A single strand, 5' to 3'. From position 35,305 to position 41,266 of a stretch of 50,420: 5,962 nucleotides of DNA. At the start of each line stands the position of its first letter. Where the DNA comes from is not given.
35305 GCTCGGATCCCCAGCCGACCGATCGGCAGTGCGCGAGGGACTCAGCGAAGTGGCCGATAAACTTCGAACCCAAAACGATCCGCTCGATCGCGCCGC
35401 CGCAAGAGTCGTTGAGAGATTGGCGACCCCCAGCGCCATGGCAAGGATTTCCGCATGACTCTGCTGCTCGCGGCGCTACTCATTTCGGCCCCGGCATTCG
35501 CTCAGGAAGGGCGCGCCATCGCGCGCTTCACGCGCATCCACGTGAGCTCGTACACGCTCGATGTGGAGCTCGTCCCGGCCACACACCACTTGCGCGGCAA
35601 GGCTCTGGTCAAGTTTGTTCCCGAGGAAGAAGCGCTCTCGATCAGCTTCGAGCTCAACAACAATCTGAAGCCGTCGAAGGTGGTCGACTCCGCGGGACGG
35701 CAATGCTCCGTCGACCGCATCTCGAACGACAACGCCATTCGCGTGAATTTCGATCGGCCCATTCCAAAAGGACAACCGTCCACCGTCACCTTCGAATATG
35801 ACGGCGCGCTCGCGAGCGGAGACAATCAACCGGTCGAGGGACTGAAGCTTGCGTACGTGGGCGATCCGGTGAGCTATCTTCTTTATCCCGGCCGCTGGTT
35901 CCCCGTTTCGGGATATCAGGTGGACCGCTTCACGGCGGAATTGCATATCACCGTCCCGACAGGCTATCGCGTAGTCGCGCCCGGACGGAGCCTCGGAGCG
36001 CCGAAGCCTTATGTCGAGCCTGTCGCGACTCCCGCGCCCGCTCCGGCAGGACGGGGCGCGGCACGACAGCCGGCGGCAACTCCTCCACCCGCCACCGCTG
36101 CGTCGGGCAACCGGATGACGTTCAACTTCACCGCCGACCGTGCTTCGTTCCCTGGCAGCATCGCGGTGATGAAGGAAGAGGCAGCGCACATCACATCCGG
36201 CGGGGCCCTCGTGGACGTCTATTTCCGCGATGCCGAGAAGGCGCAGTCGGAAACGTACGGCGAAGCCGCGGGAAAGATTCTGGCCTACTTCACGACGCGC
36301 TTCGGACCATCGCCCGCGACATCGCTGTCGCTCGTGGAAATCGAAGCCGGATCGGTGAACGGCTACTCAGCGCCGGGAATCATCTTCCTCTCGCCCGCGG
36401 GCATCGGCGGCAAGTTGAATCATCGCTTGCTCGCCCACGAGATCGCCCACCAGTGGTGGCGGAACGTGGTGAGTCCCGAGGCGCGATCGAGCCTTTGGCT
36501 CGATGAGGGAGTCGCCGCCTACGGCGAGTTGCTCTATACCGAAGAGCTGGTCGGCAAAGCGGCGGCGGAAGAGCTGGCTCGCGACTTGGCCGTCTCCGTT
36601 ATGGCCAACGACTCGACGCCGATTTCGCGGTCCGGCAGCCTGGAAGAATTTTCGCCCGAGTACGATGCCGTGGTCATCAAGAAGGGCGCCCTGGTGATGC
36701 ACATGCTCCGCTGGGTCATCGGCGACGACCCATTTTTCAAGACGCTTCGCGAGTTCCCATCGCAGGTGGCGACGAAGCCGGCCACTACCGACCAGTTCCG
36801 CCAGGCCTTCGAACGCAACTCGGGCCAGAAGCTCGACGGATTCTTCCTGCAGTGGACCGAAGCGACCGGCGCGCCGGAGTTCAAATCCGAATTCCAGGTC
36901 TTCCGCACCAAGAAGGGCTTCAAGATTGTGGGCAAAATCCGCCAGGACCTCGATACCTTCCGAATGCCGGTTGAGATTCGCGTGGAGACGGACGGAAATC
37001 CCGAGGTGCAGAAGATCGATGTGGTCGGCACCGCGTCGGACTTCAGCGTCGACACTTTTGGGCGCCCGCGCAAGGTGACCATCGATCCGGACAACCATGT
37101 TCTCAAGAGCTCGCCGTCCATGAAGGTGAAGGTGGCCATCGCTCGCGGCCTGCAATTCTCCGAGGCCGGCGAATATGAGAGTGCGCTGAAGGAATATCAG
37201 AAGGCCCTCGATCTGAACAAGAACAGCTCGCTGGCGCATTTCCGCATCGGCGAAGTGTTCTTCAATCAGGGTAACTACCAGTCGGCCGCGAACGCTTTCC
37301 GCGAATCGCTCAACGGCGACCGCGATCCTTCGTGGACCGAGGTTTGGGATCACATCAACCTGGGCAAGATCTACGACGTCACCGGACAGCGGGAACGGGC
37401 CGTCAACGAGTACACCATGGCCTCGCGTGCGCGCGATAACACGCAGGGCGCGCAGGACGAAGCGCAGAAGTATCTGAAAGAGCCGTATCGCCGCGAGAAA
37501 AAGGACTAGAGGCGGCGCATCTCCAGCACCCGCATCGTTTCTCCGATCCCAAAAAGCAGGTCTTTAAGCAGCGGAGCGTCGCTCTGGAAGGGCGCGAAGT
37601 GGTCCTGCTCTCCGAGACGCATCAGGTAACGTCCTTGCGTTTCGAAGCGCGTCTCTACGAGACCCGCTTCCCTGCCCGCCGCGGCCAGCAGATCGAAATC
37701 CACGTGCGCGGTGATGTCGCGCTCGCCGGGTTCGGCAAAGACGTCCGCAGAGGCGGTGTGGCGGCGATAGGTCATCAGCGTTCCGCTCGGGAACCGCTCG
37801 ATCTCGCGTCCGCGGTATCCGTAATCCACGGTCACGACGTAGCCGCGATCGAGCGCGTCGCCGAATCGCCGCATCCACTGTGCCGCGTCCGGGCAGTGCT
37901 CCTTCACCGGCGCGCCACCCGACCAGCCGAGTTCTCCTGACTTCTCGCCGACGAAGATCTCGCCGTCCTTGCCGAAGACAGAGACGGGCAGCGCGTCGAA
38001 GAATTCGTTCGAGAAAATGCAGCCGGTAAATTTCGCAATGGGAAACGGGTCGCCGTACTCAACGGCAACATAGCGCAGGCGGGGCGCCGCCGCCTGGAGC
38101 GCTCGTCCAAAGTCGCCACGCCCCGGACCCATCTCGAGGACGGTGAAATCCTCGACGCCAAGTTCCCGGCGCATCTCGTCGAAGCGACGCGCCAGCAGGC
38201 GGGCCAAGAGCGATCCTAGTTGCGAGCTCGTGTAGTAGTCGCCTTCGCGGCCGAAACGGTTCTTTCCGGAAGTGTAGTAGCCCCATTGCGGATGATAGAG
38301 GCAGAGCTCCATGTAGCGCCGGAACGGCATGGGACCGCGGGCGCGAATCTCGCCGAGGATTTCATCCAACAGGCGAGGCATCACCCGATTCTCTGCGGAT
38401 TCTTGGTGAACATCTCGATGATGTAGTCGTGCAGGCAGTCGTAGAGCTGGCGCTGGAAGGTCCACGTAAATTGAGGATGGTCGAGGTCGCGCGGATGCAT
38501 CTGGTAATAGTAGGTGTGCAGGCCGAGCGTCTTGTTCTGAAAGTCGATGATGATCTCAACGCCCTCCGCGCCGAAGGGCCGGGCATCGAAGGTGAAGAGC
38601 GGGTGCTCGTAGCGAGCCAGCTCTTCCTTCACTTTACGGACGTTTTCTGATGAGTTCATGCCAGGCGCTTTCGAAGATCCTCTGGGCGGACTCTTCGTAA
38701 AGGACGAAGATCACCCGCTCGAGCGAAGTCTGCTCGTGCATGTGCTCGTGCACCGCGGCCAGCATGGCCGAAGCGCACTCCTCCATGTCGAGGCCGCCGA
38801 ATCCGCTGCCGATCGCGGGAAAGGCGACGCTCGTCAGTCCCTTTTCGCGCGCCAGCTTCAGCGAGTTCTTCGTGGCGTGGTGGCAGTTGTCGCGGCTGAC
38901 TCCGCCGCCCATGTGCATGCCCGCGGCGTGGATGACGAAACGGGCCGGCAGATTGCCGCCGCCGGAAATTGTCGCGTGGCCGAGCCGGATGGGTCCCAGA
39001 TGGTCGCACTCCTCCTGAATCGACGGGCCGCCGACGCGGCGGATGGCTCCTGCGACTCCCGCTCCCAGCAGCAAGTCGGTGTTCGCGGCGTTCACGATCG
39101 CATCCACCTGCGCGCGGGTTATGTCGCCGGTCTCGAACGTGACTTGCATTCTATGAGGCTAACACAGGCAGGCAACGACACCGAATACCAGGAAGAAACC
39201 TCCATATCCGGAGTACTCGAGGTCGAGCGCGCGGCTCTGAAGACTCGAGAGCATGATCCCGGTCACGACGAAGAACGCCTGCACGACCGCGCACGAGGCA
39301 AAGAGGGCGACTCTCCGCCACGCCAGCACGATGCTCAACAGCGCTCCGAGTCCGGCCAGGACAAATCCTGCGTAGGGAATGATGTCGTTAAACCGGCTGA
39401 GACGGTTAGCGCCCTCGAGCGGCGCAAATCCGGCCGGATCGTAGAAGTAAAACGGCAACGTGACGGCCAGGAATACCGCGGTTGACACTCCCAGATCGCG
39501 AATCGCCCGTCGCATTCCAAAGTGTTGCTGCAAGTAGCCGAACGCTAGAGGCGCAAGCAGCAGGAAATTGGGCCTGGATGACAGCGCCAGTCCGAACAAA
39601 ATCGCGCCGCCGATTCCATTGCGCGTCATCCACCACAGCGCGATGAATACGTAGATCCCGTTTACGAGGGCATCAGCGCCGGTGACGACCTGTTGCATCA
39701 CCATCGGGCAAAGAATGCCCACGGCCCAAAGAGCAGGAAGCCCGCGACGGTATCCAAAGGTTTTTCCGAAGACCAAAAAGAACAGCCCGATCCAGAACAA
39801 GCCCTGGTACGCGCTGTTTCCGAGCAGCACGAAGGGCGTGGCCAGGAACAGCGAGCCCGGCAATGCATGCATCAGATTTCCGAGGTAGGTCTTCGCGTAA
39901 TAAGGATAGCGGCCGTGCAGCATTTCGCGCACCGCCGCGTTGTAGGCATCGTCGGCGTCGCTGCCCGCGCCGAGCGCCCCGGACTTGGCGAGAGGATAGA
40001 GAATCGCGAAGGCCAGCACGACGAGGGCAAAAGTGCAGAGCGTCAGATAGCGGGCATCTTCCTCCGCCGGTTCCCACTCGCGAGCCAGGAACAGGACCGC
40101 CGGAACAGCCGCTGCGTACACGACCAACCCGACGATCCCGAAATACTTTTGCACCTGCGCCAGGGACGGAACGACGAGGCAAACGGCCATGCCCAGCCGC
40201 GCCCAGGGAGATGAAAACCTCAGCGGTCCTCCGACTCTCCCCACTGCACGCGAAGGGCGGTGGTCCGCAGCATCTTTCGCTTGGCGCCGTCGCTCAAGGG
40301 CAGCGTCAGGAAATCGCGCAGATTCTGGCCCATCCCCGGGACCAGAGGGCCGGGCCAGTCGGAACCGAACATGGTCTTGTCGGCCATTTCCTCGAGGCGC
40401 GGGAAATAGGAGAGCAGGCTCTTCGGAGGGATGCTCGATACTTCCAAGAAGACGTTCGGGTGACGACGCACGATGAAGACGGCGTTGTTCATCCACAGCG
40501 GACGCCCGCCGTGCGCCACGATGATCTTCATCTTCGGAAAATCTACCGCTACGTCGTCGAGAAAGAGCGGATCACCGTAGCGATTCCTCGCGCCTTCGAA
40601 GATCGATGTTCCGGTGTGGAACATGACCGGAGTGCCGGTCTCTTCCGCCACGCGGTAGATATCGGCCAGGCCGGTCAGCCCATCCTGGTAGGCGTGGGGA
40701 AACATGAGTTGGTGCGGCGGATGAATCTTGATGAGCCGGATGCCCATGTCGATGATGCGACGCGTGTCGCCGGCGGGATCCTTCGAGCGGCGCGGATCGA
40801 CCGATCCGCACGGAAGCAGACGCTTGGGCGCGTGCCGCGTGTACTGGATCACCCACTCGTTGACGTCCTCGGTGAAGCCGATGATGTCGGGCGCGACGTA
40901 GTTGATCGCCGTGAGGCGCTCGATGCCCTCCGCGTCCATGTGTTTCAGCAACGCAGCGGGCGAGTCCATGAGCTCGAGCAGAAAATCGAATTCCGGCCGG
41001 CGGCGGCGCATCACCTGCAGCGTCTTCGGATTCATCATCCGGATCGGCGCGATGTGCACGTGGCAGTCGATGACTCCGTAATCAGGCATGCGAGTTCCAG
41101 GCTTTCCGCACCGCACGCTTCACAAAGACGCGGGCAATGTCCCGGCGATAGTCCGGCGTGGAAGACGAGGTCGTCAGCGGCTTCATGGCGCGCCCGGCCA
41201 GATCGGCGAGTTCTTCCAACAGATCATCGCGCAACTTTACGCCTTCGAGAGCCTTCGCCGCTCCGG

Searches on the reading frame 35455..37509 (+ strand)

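Call 68: search_protein_families(library=pfam, proteins=[window:35455-37509:+], max_evalue=0.0001)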
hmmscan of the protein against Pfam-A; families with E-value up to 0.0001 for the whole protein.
window:35455-37509:+ (684 aa): 9 families
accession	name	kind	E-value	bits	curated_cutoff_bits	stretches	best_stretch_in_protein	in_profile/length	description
PF01433.26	Peptidase_M1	-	6.8e-22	78.6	27.7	1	323-467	68-218/218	Peptidase family M1 domain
PF07719.23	TPR_2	-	1e-11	44.4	27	0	593-619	2-28/34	Tetratricopeptide repeat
PF00515.34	TPR_1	-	4.1e-10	39.5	27.8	0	564-590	7-33/34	Tetratricopeptide repeat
PF13414.12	TPR_11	-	1.7e-09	37.7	26.8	1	567-606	3-42/42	TPR repeat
PF13432.12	TPR_16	-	8.2e-08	33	32.7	1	564-625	3-62/65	Tetratricopeptide repeat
PF13181.12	TPR_8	-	2e-06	28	25.7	0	594-619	3-28/34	Tetratricopeptide repeat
PF13424.12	TPR_12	-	2.3e-06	28.1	30.1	0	568-623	13-76/77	Tetratricopeptide repeat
PF14559.12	TPR_19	-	4.2e-06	27.4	25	1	570-626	3-60/68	Tetratricopeptide repeat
PF13428.12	TPR_14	-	4.2e-05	24.3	23.5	0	562-600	5-43/44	Tetratricopeptide repeat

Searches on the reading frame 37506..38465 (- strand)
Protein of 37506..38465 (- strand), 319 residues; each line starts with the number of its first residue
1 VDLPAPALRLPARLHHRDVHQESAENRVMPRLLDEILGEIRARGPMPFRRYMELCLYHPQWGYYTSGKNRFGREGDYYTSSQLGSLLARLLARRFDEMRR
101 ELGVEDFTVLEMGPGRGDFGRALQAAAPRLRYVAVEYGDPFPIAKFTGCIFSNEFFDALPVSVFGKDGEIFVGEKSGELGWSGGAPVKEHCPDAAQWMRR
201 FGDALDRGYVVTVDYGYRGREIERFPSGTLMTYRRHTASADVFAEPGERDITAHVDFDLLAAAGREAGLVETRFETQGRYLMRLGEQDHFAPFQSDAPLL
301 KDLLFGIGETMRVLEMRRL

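Call 68: search_protein_families(library=pfam, proteins=[window:37506-38465:-], max_evalue=0.0001)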
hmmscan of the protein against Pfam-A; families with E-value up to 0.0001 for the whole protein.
window:37506-38465:- (319 aa): 1 family
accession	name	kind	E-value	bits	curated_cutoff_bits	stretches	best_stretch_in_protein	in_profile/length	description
PF02636.23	Methyltransf_28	-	4.5e-33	115.2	23.3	1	188-269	162-243/249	Putative S-adenosyl-L-methionine-dependent methyltransferase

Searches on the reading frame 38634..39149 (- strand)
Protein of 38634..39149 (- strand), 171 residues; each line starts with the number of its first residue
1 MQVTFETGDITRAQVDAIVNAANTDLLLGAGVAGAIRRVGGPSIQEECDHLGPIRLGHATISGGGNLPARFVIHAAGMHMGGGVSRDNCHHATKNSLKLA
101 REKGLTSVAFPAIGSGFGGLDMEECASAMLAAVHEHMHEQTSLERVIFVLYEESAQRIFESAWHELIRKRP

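Call 68: search_protein_families(library=pfam, proteins=[window:38634-39149:-], max_evalue=0.0001)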
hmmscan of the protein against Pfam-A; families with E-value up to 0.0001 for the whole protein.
window:38634-39149:- (171 aa): 1 family
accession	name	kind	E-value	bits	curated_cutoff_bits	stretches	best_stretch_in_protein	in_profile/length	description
PF01661.27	Macro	-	1.4e-33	115.7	22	1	19-129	1-118/118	Macro domain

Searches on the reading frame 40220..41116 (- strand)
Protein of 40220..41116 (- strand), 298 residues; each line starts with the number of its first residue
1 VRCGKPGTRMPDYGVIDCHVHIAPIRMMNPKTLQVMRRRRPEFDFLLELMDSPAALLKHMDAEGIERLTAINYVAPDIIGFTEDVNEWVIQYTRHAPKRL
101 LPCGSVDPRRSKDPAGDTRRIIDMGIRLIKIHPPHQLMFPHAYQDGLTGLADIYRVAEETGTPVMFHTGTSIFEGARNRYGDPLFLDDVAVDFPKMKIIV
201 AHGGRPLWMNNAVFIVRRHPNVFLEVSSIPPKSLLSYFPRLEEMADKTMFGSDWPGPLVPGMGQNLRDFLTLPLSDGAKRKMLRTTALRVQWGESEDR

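Call 68: search_protein_families(library=pfam, proteins=[window:40220-41116:-], max_evalue=0.0001)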
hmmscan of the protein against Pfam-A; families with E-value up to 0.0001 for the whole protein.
window:40220-41116:- (298 aa): 1 family
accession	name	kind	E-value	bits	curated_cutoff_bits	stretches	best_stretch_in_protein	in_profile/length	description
PF04909.20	Amidohydro_2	-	1.5e-35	123.8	26.4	1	16-290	1-286/289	Amidohydrolase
